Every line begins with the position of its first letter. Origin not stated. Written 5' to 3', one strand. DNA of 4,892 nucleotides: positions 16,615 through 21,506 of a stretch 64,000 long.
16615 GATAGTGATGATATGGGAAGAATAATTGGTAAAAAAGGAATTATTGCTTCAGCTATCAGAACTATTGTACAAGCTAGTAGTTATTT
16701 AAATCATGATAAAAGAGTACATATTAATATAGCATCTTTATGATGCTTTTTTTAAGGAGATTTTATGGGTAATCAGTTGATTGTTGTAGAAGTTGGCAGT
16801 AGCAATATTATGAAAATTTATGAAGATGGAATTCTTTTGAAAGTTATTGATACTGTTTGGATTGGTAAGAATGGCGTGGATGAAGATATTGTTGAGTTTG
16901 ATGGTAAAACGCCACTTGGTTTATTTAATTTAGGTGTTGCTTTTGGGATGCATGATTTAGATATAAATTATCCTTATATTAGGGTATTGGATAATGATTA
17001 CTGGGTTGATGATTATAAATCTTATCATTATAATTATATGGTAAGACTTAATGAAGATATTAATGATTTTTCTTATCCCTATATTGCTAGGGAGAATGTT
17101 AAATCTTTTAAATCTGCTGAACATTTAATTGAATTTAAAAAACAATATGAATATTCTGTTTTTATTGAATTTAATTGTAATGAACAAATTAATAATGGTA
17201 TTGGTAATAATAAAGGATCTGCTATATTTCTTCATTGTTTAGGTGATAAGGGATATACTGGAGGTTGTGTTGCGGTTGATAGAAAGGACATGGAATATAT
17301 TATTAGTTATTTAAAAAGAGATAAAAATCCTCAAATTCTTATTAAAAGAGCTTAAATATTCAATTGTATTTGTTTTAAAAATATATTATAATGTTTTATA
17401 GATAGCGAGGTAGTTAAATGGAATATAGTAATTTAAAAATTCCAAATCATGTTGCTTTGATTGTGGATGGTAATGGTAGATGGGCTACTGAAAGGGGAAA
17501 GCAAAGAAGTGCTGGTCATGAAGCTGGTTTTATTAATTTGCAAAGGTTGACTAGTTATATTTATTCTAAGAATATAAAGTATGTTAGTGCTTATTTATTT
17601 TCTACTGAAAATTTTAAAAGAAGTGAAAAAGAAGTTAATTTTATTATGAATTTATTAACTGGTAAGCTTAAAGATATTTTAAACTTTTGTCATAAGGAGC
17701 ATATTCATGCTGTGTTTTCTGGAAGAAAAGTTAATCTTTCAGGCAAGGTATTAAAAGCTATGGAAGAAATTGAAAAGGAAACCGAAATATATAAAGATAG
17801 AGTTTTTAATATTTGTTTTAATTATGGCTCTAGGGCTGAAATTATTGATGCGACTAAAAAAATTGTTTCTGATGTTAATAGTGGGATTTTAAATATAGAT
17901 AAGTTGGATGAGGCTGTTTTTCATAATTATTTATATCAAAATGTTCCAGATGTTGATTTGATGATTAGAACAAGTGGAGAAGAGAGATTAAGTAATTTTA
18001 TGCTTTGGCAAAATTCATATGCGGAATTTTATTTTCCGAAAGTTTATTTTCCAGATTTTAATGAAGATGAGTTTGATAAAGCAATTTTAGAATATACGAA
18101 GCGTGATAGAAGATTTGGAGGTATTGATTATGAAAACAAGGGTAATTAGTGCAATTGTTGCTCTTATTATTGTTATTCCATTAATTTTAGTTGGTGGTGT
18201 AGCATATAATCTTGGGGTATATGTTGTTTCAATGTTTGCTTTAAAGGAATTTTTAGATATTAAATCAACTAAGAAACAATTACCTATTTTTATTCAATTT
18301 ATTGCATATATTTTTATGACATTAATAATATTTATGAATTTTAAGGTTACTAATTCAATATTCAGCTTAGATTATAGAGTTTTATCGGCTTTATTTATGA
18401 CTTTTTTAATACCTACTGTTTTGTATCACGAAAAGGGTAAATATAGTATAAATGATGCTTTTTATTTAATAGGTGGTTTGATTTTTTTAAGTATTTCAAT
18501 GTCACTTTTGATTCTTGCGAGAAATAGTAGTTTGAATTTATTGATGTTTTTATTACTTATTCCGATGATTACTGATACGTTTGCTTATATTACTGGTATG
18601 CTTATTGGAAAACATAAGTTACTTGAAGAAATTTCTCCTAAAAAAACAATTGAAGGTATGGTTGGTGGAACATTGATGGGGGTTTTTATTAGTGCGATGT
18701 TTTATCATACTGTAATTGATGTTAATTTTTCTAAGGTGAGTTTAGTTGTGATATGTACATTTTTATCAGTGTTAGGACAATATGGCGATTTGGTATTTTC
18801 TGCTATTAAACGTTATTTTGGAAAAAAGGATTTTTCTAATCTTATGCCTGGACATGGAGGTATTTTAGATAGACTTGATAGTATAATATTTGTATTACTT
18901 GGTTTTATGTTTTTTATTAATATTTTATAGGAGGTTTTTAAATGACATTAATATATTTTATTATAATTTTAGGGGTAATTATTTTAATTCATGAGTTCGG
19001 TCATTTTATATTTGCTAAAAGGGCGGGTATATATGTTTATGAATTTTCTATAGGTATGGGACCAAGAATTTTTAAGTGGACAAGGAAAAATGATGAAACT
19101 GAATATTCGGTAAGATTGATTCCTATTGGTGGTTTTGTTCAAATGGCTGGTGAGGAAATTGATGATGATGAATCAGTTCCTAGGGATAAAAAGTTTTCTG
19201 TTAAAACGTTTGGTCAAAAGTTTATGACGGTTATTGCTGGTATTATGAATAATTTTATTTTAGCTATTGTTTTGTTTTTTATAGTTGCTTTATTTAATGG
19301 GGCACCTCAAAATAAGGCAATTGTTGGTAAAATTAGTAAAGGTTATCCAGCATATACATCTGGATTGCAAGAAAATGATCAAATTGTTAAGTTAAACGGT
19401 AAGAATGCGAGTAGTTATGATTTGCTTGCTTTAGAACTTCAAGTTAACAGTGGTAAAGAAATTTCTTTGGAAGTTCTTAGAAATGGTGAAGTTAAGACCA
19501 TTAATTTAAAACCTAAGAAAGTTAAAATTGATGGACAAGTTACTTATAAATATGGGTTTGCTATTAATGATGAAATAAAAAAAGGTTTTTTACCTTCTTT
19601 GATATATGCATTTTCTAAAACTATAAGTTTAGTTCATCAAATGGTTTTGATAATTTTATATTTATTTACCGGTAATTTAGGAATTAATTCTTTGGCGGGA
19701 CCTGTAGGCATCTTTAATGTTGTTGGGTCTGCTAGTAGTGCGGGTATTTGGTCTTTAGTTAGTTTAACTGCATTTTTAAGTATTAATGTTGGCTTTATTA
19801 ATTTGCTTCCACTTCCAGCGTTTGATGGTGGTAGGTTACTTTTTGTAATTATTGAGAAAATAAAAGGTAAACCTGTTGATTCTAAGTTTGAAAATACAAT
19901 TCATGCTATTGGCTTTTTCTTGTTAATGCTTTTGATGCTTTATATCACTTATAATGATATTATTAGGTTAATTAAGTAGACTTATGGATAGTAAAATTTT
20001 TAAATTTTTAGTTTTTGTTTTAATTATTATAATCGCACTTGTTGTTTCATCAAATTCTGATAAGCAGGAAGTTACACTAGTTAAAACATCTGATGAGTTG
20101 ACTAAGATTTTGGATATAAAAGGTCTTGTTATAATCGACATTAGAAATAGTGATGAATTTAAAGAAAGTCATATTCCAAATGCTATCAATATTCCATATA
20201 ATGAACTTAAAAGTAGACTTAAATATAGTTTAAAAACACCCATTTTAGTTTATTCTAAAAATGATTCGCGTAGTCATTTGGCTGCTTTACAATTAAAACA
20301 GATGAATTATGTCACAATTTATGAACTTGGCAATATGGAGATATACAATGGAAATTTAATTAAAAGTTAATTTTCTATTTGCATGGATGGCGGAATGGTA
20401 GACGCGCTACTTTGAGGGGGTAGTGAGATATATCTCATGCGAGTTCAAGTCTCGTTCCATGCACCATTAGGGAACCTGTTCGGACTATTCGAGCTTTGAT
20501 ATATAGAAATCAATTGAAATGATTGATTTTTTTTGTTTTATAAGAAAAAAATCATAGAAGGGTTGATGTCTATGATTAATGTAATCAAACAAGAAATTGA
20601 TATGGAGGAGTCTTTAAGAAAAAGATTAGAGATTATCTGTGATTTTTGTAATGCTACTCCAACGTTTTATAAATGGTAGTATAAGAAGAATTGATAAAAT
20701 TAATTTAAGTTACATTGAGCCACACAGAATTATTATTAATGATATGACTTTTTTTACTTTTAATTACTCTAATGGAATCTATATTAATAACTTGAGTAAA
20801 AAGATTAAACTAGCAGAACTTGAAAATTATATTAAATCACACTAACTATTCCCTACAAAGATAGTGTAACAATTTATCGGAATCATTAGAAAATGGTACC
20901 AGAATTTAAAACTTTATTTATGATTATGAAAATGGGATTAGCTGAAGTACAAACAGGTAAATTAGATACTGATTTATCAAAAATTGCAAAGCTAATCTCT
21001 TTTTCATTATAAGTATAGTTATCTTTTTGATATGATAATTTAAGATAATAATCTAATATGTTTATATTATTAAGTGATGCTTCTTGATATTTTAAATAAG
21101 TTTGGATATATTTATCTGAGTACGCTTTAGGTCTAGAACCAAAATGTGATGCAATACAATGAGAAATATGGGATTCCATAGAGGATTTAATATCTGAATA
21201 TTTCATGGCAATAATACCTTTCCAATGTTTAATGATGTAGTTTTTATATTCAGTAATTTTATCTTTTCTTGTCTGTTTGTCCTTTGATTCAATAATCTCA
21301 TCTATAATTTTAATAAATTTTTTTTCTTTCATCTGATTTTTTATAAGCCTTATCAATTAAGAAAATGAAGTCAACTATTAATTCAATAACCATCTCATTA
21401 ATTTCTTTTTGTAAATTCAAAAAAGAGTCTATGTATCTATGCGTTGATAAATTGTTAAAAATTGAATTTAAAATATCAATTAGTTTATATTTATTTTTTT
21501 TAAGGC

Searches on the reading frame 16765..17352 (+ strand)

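Call 70: search_protein_families(library=pfam, proteins=[window:16765-17352:+], max_evalue=0.0001)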
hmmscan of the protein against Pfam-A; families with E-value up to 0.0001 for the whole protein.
window:16765-17352:+ (196 aa): 1 family
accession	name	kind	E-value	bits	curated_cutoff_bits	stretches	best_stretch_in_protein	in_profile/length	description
PF03734.19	YkuD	-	3.1e-09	38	23.4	1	4-185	2-140/146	L,D-transpeptidase catalytic domain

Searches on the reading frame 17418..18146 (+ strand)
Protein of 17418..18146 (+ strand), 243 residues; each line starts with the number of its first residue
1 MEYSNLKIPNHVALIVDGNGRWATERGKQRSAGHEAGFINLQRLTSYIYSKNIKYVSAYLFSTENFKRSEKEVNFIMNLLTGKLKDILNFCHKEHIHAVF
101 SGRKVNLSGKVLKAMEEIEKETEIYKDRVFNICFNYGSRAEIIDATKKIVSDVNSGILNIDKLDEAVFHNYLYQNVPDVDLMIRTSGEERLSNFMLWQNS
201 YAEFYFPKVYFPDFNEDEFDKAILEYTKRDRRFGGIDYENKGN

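Call 70: search_protein_families(library=pfam, proteins=[window:17418-18146:+], max_evalue=0.0001)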
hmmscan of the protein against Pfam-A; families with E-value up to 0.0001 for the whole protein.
window:17418-18146:+ (243 aa): 1 family
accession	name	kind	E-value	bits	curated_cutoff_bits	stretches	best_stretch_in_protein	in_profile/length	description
PF01255.24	Prenyltransf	-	3e-74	249.7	27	1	15-234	1-219/219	Putative undecaprenyl diphosphate synthase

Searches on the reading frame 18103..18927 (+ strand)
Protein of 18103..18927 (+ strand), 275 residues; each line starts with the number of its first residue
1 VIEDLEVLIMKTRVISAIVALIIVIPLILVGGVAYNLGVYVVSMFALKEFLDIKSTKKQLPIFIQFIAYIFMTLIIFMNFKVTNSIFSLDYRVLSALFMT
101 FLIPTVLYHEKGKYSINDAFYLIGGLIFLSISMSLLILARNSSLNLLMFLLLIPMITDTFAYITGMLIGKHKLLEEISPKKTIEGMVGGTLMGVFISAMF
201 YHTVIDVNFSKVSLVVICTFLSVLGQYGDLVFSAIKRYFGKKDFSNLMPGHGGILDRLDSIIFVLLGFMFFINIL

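Call 70: search_protein_families(library=pfam, proteins=[window:18103-18927:+], max_evalue=0.0001)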
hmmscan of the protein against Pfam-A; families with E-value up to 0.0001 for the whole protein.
window:18103-18927:+ (275 aa): 1 family
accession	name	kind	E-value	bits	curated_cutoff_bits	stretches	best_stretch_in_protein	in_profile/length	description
PF01148.25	CTP_transf_1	-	1.7e-52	179.3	24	1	11-274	1-263/264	Cytidylyltransferase family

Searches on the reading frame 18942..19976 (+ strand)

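Call 70: search_protein_families(library=pfam, proteins=[window:18942-19976:+], max_evalue=0.0001)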
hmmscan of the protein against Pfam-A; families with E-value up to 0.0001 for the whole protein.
window:18942-19976:+ (345 aa): 4 families
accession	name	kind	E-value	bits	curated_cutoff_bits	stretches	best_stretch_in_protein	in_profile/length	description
PF02163.28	Peptidase_M50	-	5.9e-65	219.1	27.2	1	5-331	1-221/221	Peptidase family M50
PF13180.12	PDZ_2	-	1.7e-08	35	27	1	124-190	12-79/80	PDZ domain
PF00595.29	PDZ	-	2.7e-07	31.3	23.2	1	123-178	24-80/81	PDZ domain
PF17820.7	PDZ_6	-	7.1e-07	29.3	27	1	128-180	2-54/54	PDZ domain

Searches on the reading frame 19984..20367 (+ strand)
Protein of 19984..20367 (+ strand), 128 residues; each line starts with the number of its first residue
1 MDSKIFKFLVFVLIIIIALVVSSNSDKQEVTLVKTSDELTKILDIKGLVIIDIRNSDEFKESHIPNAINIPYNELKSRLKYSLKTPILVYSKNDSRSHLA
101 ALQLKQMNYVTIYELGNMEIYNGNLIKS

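Call 70: search_protein_families(library=pfam, proteins=[window:19984-20367:+], max_evalue=0.0001)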
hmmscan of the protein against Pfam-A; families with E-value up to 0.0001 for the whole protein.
window:19984-20367:+ (128 aa): 1 family
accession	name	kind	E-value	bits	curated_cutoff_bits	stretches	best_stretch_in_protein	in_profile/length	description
PF00581.25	Rhodanese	-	1.8e-14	54.5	22.2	1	36-115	2-94/102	Rhodanese-like domain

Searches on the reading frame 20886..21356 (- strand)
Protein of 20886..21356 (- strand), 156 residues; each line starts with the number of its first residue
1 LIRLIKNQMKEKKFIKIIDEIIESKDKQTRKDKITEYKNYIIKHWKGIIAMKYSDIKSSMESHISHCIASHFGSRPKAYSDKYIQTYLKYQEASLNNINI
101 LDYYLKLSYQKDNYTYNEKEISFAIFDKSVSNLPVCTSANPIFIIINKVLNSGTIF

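Call 3: search_protein_families(library=pfam, proteins=[window:20886-21356:-], max_evalue=0.01)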
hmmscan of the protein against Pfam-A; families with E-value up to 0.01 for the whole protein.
window:20886-21356:- (156 aa): 0 families

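Call 4: search_protein_families(library=ncbifam, proteins=[window:20886-21356:-], max_evalue=0.01)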
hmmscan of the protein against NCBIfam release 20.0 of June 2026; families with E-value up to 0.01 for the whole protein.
window:20886-21356:- (156 aa): 2 families
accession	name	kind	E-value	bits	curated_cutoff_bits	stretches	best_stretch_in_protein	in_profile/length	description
NF033529.1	transpos_ISLre2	equivalog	6.8e-11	42.1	200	1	8-120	227-344/382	ISLre2 family transposase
NF046004.1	ICE_Mbov_0401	equivalog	9.1e-09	35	162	1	3-97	271-368/369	Mbov_0401 family ICE element transposase-like protein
